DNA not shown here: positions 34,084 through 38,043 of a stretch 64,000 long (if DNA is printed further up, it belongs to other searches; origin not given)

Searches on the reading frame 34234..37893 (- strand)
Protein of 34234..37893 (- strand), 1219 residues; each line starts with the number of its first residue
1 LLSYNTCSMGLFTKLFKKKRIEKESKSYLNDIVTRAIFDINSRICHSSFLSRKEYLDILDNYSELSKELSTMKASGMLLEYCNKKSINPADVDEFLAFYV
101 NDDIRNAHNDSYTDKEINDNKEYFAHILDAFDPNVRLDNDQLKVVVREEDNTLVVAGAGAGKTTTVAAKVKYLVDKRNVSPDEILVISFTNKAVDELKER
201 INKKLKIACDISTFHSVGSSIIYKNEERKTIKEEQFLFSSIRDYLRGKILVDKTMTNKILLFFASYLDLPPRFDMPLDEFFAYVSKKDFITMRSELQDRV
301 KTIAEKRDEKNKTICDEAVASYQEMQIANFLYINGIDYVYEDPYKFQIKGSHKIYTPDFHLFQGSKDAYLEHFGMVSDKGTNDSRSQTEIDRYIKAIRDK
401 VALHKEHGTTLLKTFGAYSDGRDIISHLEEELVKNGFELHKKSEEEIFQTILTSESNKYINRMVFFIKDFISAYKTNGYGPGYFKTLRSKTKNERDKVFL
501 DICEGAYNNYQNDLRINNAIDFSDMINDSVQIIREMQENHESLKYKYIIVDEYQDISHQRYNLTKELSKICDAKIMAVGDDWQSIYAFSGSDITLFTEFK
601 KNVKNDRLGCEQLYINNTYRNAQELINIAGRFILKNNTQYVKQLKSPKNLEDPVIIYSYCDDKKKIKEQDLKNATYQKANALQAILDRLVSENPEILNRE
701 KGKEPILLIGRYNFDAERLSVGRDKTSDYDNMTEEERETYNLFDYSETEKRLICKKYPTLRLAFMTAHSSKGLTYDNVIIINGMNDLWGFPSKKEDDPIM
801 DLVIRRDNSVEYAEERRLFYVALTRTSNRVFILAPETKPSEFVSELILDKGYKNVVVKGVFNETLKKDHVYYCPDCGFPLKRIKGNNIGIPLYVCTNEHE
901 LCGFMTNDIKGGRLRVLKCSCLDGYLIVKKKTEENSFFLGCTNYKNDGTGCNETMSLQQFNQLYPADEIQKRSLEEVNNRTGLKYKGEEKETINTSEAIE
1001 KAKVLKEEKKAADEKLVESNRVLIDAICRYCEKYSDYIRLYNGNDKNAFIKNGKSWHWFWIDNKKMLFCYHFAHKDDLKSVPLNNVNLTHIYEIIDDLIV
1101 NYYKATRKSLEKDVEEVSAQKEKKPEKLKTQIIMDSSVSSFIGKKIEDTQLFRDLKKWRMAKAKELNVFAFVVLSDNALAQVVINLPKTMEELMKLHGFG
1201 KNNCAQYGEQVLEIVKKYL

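Call 5: search_protein_families(library=pfam, proteins=[window:34234-37893:-], max_evalue=0.01)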
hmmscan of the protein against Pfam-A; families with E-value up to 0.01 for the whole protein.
window:34234-37893:- (1219 aa): 11 families
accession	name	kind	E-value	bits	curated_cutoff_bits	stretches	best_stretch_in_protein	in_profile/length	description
PF00580.27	UvrD-helicase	-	1.7e-49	169.4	23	2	138-273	2-131/271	UvrD/REP helicase N-terminal domain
PF13245.12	AAA_19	-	3.2e-23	82.8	25.1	1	147-588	9-133/134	AAA domain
PF00570.28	HRDC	-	5.1e-18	65.2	23.8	1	1149-1215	2-68/68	HRDC domain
PF13361.12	UvrD_C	-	5.2e-08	33.1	25.6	1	513-833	188-346/350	UvrD-like helicase C-terminal domain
PF01443.25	Viral_helicase1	-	4e-07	30.5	21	0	523-640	37-150/228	Viral superfamily 1 RNA helicase core domain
PF13538.12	UvrD_C_2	-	1.1e-06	28.9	27.4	0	812-832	31-51/52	UvrD-like helicase C-terminal domain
PF13086.12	AAA_11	-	5.9e-06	26.7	27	1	142-315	10-145/257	AAA domain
PF13604.12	AAA_30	-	1.1e-05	25.7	27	1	146-202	14-67/191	AAA domain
PF13401.12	AAA_22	-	0.0019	19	27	0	149-211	5-64/130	AAA domain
PF00270.35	DEAD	-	0.0022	18.2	26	0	147-220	12-83/167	DEAD/DEAH box helicase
PF04851.21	ResIII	-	0.0026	18.1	22.5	1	140-242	20-108/164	Type III restriction enzyme, res subunit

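Call 6: search_protein_families(library=padloc, proteins=[window:34234-37893:-], max_evalue=0.01)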
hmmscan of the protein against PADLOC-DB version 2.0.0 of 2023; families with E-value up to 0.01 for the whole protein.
window:34234-37893:- (1219 aa): 53 families (the best 25 are shown)
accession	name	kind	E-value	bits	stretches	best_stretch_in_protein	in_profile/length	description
PDLC03802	RTasHel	-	4.3e-48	162.6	3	137-242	6-116/675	DRT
PDLC00117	GajB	-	5.9e-47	158.4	3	504-645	176-313/604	UrvD helicase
PDLC00132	GajB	-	8.9e-42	141.5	3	505-638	173-304/625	UrvD helicase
PDLC00114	GajB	-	1.6e-40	137.3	3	504-668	173-338/635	UrvD helicase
PDLC00103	GajB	-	1.2e-33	114.9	3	513-662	178-324/612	UrvD helicase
PDLC00130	GajB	-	2.4e-30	103.3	3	507-635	166-292/589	UrvD helicase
PDLC00134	GajB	-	3.7e-29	100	2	135-206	15-86/431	UrvD helicase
PDLC00104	GajB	-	5.3e-29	99.4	3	751-843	493-572/574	UrvD helicase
PDLC00127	GajB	-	3.1e-28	96.7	2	502-637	157-293/594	UrvD helicase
PDLC00123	GajB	-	1.1e-27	94.9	3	523-637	153-263/540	UrvD helicase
PDLC00129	GajB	-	2.8e-26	90.3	2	139-224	14-100/594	UrvD helicase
PDLC00119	GajB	-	3.6e-26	90.2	3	487-633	158-300/565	UrvD helicase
PDLC00121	GajB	-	3.8e-26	89.7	2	139-222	8-97/565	UrvD helicase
PDLC00107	GajB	-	2.8e-25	87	3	136-216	15-108/587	UrvD helicase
PDLC00122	GajB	-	2.9e-24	83.9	3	139-217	6-83/502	UrvD helicase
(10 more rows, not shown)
